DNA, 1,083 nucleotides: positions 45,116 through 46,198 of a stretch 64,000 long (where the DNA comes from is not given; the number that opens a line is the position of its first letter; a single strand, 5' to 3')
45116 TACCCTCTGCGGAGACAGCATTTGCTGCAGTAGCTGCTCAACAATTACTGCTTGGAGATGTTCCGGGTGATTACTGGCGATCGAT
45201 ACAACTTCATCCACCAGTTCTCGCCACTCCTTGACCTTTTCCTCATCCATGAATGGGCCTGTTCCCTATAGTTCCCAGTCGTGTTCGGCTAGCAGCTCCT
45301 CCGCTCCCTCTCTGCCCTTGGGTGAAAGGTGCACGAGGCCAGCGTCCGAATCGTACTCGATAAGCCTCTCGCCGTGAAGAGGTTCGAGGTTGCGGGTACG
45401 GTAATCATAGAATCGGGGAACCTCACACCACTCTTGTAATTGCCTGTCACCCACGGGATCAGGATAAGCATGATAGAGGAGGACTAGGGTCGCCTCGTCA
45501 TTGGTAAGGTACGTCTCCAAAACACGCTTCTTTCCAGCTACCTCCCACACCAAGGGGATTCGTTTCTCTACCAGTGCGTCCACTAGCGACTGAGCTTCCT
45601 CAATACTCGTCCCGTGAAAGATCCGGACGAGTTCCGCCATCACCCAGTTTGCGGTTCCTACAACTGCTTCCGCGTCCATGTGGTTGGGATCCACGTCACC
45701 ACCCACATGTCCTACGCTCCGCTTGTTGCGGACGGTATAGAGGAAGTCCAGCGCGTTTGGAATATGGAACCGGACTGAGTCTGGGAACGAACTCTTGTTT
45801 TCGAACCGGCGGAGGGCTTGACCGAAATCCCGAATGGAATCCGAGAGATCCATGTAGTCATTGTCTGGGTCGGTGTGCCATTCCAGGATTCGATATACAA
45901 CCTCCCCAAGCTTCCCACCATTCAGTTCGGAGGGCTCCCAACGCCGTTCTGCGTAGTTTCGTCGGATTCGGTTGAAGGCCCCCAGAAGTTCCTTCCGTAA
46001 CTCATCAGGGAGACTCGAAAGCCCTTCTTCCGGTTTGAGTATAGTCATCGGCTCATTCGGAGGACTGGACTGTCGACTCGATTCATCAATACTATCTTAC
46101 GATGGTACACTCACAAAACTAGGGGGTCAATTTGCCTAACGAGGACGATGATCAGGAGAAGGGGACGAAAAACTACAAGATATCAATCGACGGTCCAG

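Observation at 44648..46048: Two-gene cassette with a HEPN-like (RNx5H) wHTH protein: candidate abortive-infection or defence module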

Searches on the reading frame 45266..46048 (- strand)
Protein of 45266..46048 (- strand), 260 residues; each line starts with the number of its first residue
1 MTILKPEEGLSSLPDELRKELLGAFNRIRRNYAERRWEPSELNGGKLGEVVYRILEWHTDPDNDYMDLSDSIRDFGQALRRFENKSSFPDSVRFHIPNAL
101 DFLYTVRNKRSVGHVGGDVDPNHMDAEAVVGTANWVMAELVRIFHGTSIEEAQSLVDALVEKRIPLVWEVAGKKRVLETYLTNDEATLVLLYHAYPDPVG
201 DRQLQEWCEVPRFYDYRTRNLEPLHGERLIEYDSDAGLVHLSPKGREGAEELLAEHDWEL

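Call 4: search_protein_families(library=pfam, proteins=[window:45266-46048:-], max_evalue=1)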
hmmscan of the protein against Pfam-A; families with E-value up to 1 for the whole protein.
window:45266-46048:- (260 aa): 1 family
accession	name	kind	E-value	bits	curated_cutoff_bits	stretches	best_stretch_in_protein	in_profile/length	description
PF20008.5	DUF6429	-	0.1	12.7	31.6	1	184-256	6-68/71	Domain of unknown function (DUF6429)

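Call 5: search_protein_families(library=padloc, proteins=[window:45266-46048:-], max_evalue=1)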
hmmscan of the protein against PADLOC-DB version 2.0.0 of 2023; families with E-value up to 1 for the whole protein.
window:45266-46048:- (260 aa): 0 families

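Call 6: search_protein_families(library=ncbifam, proteins=[window:45266-46048:-], max_evalue=1)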
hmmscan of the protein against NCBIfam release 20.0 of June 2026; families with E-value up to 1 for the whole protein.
window:45266-46048:- (260 aa): 1 family
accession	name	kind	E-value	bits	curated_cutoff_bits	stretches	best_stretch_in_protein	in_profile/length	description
NF006854.0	PRK09358.3-1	equivalog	0.16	11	530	1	127-166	209-246/344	adenosine deaminase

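Call 7: search_protein_families(library=phrogs, proteins=[window:45266-46048:-], max_evalue=1)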
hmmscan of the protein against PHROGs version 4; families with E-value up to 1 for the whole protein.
window:45266-46048:- (260 aa): 2 families
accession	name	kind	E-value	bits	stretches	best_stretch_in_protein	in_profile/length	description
phrog_32239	-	unknown function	0.25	12.5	0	166-206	35-72/116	-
phrog_30985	-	unknown function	0.26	12.4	1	136-163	35-60/63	-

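Call 8: find_homologous_proteins(query=window:45266-46048:-)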
Query window:45266-46048:- (260 aa): 3154 proteins with E <= 0.001 among 4251 candidates; the best 120 are listed.
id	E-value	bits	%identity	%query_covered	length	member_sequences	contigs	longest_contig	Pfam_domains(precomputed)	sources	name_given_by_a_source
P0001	1.3e-127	443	100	75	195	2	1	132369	-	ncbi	-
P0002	9.4e-117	407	68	100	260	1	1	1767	-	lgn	-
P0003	1.1e-98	348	60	100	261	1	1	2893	-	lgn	-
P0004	3.6e-93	330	57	99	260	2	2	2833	-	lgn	-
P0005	4.2e-92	326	56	99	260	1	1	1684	-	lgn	-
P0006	4.4e-90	320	55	98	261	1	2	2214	-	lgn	-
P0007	1.8e-88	315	56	95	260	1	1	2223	-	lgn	-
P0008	1.1e-87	312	57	94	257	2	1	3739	-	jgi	jgi:hypothetical protein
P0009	5.6e-87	310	56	95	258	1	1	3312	-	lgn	-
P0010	9.6e-87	309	56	96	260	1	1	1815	-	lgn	-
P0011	2.8e-86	307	58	91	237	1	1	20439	-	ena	-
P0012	1.2e-85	305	57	93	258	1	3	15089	-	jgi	jgi:hypothetical protein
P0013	3.3e-85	304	58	93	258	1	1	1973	-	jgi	jgi:hypothetical protein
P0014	3.6e-85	304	56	95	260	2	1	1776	-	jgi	jgi:hypothetical protein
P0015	9.8e-85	302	58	93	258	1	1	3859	-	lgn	-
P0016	2.1e-84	301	59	94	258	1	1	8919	-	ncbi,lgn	-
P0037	5.5e-76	274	52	91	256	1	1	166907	-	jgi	jgi:hypothetical protein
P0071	6.3e-68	247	52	95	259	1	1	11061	-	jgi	jgi:hypothetical protein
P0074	7.9e-68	247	50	93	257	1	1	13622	-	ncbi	-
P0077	5.0e-67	244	51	96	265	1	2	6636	-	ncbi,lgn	-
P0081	8.5e-67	244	49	96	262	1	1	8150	-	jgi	jgi:hypothetical protein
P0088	1.9e-66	242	50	94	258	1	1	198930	-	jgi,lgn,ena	-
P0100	1.4e-65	240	50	96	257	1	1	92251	-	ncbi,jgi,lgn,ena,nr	ncbi:MAG TPA: hypothetical protein VFB49_10150 [Patescibacteria group bacterium]|nr:hypothetical pro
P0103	1.5e-65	239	51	94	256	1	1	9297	-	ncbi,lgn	-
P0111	4.7e-65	238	47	98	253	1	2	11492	-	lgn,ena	-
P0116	9.3e-65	237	52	93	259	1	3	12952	-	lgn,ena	-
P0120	1.4e-64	236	49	95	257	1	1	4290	-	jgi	jgi:hypothetical protein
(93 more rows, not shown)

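Call 9: search_solved_structures(query=window:45266-46048:-, max_evalue=10)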
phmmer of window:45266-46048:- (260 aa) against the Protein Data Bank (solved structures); distinct sequences matched with E-value up to 10: 2.
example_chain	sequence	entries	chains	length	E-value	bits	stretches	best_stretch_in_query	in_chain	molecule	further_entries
3i57_A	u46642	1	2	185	0.2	14.3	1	57-154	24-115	Mucus binding protein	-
3mpi_A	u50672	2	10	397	0.87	12.2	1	178-225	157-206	Glutaryl-CoA dehydrogenase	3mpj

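Call 13: find_related_loci(query=A1, collection=genome_contigs, flank=10000)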
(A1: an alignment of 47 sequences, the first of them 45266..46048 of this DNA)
Query A1 (260 aa) in genome_contigs; peptide patterns used: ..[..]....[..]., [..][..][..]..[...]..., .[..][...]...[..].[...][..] (x = any residue, [..] = any of these).
416 stretches matched a pattern; 387 encode a relative of the query (tblastn E <= 1e-3); the best 80 are kept; 80 distinct loci.
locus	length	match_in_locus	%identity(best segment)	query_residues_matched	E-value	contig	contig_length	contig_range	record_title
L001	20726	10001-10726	51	10-251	4e-85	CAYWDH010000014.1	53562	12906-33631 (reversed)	MAG TPA_asm: uncultured Eubacteriales bacterium isolate SRP323688_co1_129 genome assembly, contig: NODE_1170_length_5356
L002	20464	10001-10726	52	10-251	2e-82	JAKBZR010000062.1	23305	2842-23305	MAG: bacterium isolate WY3.bin81 NODE_3467_length_23305_cov_1.528605, whole genome shotgun sequence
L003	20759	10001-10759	51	1-253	5e-81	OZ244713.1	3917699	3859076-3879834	MAG: bacterium isolate e5014806-8d25-4488-8218-63b8719b0073 genome assembly, chromosome: 1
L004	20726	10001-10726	49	10-251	1e-79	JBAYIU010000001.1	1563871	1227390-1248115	MAG: Candidatus Woesearchaeota archaeon isolate SO_2016_GW1_38 scaffold00001_OW334_2016, whole genome shotgun sequence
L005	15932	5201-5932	48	8-251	8e-79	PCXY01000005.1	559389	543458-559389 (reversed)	MAG: Candidatus Woesearchaeota archaeon CG10_big_fil_rev_8_21_14_0_10_45_16 CG10_8_21_14_0.10_scaffold_1_c, whole genome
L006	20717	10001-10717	48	10-251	5e-75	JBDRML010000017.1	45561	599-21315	MAG: Candidatus Woesearchaeota archaeon isolate MEGAHIT-group-1.829 k141_6419789, whole genome shotgun sequence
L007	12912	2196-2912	48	10-251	9e-75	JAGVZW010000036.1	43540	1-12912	Candidatus Woesearchaeota archaeon isolate RIFCSPHIGHO2_02_FULL_28_36 rifcsphigho2_02_scaffold_1719, whole genome shotgu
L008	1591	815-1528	46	13-250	2e-76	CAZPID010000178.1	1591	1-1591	MAG TPA_asm: uncultured archaeon isolate binchicken_co202_12 genome assembly, contig: NODE_10112_length_1591_cov_18.3398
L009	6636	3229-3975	51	4-253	2e-72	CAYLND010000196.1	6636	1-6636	MAG TPA_asm: uncultured Acidobacteriota bacterium isolate binchicken_co185_102 genome assembly, contig: NODE_23095_lengt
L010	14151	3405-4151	49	2-253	2e-71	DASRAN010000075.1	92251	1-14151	MAG TPA_asm: Patescibacteria group bacterium isolate SMAG_U11119 k141_591734, whole genome shotgun sequence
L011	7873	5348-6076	46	7-251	1e-71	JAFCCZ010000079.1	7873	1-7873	MAG: Candidatus Iainarchaeum archaeon isolate Meg19_1012_Bin_199 Meg19_1012_Bin_199_scaffold_104263, whole genome shotgu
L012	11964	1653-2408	46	7-253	1e-70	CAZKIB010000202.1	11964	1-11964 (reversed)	MAG TPA_asm: uncultured Anaerolineaceae bacterium isolate SRP290908_co1_25 genome assembly, contig: NODE_7586_length_119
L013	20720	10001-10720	50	10-251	1e-70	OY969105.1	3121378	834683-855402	MAG: uncultured Solirubrobacterales bacterium isolate MFD00008.bin.1.5 genome assembly, chromosome: 1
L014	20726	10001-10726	50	10-253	1e-69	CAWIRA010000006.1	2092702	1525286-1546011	MAG: uncultured Solirubrobacteraceae bacterium isolate MFD00964.bin.1.307 genome assembly, contig: contig_9632, whole ge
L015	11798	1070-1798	51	10-253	3e-69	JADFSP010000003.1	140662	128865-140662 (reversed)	MAG: Proteobacteria bacterium isolate B93T1B8 B93T1B8_NODE120, whole genome shotgun sequence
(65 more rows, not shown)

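Call 18: predict_structure(alignment_id=A1)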
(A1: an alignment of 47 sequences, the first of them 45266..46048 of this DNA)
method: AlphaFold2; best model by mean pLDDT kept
length: 260 residues; sequences in the alignment: 47
mean_pLDDT: 90.4   pTM: 0.69
mean pLDDT of the five models: 90.4, 89.1, 89.1, 88.8, 88.6
residues with pLDDT >= 90: 179; 70-90: 60; 50-70: 21; < 50: 0
segments of 3 or more residues with pLDDT < 50: none
pLDDT, mean of each block of 10 residues (from residue 1): 68 94 91 87 94 98 97 96 96 98 89 65 92 95 89 79 74 90 97 93 97 98 98 98 95 82
secondary structure, 60 per line:
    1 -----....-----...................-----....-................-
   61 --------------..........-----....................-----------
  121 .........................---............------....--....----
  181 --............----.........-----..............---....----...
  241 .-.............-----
elements in order: H6-9 H15-33 H39-42 H44-59 H75-84 H90-109 H121-145 H149-160 E167-170 E173-176 H183-194 H201-207 H213-226 E230-233 E238-241 H243-255

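Call 23: fold_search(model_id=the predicted structure, library=pdb)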
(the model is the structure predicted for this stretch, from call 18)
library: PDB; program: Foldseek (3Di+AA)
matches with E <= 10: 471; with E <= 0.001: 0
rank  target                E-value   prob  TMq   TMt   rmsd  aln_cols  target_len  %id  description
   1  9e81_D                1.7e-01  0.30  0.19  0.19  18.5       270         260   12  Cryo-EM structure of COP9 signalosome in complex with CSN5i-3 (released 2025-12-03)
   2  9qo3_D                2.0e-01  0.38  0.19  0.15  17.2       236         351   12  Dissociation-state-2 of 9-subunit CSN and SCF (SKP1-SKP2-CKS1) complex (released 2026-02-18)
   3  9cpa_k                2.0e-01  0.33  0.20  0.10  19.3       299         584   10  Structure of a Mammalian DHX29-bound 43S Pre-initiation Complex (released 2025-07-23)
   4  9qo4_D                2.4e-01  0.20  0.19  0.13  20.3       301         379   13  Dissociation-state-3 of 9-subunit CSN and SCF (SKP1-SKP2-CKS1) complex (released 2026-02-04)
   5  7kym_B                2.9e-01  1.00  0.25  0.43   3.0        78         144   15  Crystal structure of the MarR family transcriptional regulator from Bradyrhizobium japonicum (released 2021-12-15)
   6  9qo5_D                3.4e-01  0.18  0.19  0.15  20.1       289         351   13  Dissociation-state-4 of 9-subunit CSN and SCF (SKP1-SKP2-CKS1) complex (released 2026-02-04)
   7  9kkf_3c               3.7e-01  0.20  0.18  0.10  17.7       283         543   10  Structure of the human 40S ribosome complexed with HCV IRES and eIF3 (released 2025-12-03)
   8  5yi0_A                3.9e-01  0.96  0.24  0.41  12.0       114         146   18  Structure of Lactococcus lactis ZitR, C30AH42A mutant (released 2017-12-06)
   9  9e77_D                3.9e-01  0.21  0.19  0.18  18.1       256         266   12  Cryo-EM structure of CSN-N8 in complex with CSN5i-3 (released 2025-12-03)
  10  3jck_MODEL_1_A        3.9e-01  0.14  0.18  0.12  20.9       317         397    8  Structure of the yeast 26S proteasome lid sub-complex (released 2016-01-20)
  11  8efv_D                4.1e-01  0.72  0.23  0.21  15.1       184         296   13  Structure of single homo-hexameric Holliday junction ATP-dependent DNA helicase RuvB motor (released 2023-05-10)
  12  6zp4_C                4.3e-01  0.18  0.19  0.09  17.5       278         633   12  SARS-CoV-2 Nsp1 bound to a human 43S preinitiation ribosome complex - state 2 (released 2020-07-29)
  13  5a5t_C                4.5e-01  0.12  0.18  0.09  19.8       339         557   11  Structure of mammalian eIF3 in the context of the 43S preinitiation complex (released 2015-09-09)
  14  22oz_D                4.7e-01  1.00  0.25  0.38   2.7        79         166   23  Structural insights into HpaR-mediated recognition of hrpX and hrpG in Xanthomonas campestris pv. campestris (released 2026-03-11)
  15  9efq_B                4.9e-01  0.16  0.20  0.15  21.1       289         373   13  Cryo-EM structure of COP9 signalosome precatalytic state with neddylated cullin-2 (released 2025-12-03)
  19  4rgl                  5.4e-01  0.18  0.20  0.17  18.3       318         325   14  Crystal structure of a Fic family protein (Dde_2494) from Desulfovibrio desulfuricans G20 at 2.70 A resolution (released 2014-10-29)
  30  7xux_A                7.0e-01  0.18  0.22  0.17  17.1       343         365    8  Crystal structure of a FIC domain containnig protein (released 2022-12-21)
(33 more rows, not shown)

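Call 24: find_encoding_contigs(protein=P0001, flank=10000, max_places=3)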
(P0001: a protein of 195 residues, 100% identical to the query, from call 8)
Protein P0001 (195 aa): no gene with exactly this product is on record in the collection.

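Call 26: search_solved_structures(query=A1, max_evalue=10)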
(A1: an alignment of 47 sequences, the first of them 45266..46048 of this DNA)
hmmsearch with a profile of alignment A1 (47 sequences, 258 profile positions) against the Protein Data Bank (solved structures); distinct sequences matched with E-value up to 10: 3.
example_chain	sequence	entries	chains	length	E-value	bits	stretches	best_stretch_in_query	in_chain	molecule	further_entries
9h4x_A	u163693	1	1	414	1.1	11.5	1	153-223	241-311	Glycerol-1-phosphate dehydrogenase [NAD(P)+]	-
6i5x_A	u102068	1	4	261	1.1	11.5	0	81-117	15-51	Phosphomannomutase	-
8s3m_A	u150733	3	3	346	1.2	11.3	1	17-75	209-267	Lytic endopeptidase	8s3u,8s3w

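Call 29: find_encoding_contigs(protein=P0037, flank=8000, max_places=2)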
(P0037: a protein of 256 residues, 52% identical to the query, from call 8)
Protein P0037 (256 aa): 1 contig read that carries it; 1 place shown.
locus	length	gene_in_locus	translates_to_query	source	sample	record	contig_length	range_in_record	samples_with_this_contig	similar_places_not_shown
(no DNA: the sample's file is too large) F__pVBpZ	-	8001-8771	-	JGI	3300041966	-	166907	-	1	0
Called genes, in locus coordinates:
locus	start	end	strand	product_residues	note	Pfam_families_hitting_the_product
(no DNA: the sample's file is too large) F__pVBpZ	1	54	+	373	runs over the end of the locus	PF02746:MR_MLE_N, PF13378:MR_MLE_C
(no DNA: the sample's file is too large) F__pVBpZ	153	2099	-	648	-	PF26550:Tricorn_2nd (faint), PF02897:Peptidase_S9_N, PF26549:Tricorn_N (weak), PF07676:PD40 (weak), PF02129:Peptidase_S15 (weak), PF20434:BD-FAE, PF00326:Peptidase_S9, PF01738:DLH (faint)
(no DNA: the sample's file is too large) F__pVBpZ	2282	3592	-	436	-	-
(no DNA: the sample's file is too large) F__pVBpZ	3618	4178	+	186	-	PF00903:Glyoxalase, PF22677:Ble-like_N (faint), PF13669:Glyoxalase_4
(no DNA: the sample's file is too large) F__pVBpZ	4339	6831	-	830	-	PF07635:PSCyt1, PF13442:Cytochrome_CBB3 (faint), PF07583:PSCyt2, PF07587:PSD1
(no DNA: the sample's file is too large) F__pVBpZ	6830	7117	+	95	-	PF10049:DUF2283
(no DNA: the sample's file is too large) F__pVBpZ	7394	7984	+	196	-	-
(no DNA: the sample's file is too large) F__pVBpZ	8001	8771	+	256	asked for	-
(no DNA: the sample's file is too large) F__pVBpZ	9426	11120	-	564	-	PF00144:Beta-lactamase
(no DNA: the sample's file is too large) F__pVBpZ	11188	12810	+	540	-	-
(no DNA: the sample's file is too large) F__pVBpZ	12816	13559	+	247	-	PF03740:PdxJ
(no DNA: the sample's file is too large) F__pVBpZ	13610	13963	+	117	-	PF02482:Ribosomal_S30AE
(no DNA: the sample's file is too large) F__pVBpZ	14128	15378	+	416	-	PF01979:Amidohydro_1, PF07969:Amidohydro_3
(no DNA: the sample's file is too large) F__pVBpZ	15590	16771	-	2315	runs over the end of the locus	PF00932:LTD, PF00047:ig (faint), PF08757:CotH, PF00932:LTD, PF13895:Ig_2 (faint), PF13927:Ig_3 (weak), PF07679:I-set (weak), PF13927:Ig_3 (weak)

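Call 30: find_encoding_contigs(protein=P0088, flank=8000, max_places=2)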
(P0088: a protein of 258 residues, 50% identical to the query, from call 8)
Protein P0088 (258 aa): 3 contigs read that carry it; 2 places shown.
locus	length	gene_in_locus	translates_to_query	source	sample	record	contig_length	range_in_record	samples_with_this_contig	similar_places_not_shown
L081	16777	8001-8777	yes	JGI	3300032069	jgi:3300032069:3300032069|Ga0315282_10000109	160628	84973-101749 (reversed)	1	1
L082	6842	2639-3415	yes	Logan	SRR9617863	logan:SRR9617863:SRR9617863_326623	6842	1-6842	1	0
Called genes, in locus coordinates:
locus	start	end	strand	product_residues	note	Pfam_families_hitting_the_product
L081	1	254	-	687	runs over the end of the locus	PF08308:PEGA, PF13620:CarboxypepD_reg (faint), PF08308:PEGA, PF14258:DUF4350 (faint)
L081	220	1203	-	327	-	PF04166:PdxA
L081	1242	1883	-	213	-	PF00677:Lum_binding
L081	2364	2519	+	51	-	-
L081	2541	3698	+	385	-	PF13439:Glyco_transf_4, PF13579:Glyco_trans_4_4 (weak), PF00534:Glycos_transf_1, PF13692:Glyco_trans_1_4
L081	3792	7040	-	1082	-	PF13385:Laminin_G_3, PF05345:He_PIG (faint), PF25788:Ig_Rha78A_N (faint)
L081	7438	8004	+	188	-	-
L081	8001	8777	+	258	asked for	-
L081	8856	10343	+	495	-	PF08357:SEFIR, PF13676:TIR_2, PF13289:SIR2_2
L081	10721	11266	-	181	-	-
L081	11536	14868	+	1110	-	PF00069:Pkinase, PF07714:PK_Tyr_Ser-Thr, PF23414:Beta-prop_EML_2, PF24807:WD40_CDC20-Fz, PF25171:Beta-prop_WDR36-Utp21_1st, PF00400:WD40, PF23381:Beta-prop_IFT122_1st, PF23393:Beta-prop_WDR90_POC16_2nd, +135 more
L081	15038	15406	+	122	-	PF01909:NTP_transf_2, PF18765:Polbeta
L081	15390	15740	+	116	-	PF01934:HepT-like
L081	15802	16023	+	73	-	PF15919:HicB_lk_antitox (weak), PF21748:UPF0150 (weak)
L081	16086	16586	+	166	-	PF13302:Acetyltransf_3, PF13420:Acetyltransf_4, PF00583:Acetyltransf_1, PF13673:Acetyltransf_10 (weak), PF13508:Acetyltransf_7, PF08445:FR47 (weak)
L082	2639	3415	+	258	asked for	-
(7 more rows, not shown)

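Call 34: search_protein_families(library=pfam, alignment_id=A2, max_evalue=0.00001)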
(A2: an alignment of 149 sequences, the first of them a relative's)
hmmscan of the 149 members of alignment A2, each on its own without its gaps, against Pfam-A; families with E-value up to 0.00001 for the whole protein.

A. member 1, L001:8090-9337:+ (416 aa): 2 families
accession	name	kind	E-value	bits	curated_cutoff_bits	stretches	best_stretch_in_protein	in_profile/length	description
PF04545.22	Sigma70_r4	-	3.8e-08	33.1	24.1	1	164-205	6-44/50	Sigma-70, region 4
PF13518.12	HTH_28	-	8.1e-07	29.5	25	0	176-215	7-46/52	Helix-turn-helix domain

B. families by the number of members that match (of 149 scanned): 71 families (the first 25 are shown)
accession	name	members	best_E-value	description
PF02661.23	Fic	3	2e-15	Fic/DOC family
PF02384.22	N6_Mtase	2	2.2e-66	N-6 DNA Methylase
PF00589.27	Phage_integrase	2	1.4e-32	Phage integrase family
PF04851.21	ResIII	2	4.3e-17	Type III restriction enzyme, res subunit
PF13518.12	HTH_28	2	1.4e-11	Helix-turn-helix domain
PF01170.24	UPF0020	2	1.4e-08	RMKL-like, methyltransferase domain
PF07394.17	DUF1501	1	2.1e-112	Protein of unknown function (DUF1501)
PF00108.29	Thiolase_N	1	4.2e-82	Thiolase, N-terminal domain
PF04748.18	Polysacc_deac_2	1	4.3e-81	Divergent polysaccharide deacetylase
PF00248.27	Aldo_ket_red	1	2.2e-66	Aldo/keto reductase family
PF11071.14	Nuc_deoxyri_tr3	1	1.9e-64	Nucleoside 2-deoxyribosyltransferase YtoQ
PF03947.24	Ribosomal_L2_C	1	1.9e-56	Ribosomal Proteins L2, C-terminal domain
PF00133.28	tRNA-synt_1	1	1.1e-49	tRNA synthetases class I (I, L, M and V)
PF02803.24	Thiolase_C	1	2.7e-49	Thiolase, C-terminal domain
PF01063.24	Aminotran_4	1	6.8e-44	Amino-transferase class IV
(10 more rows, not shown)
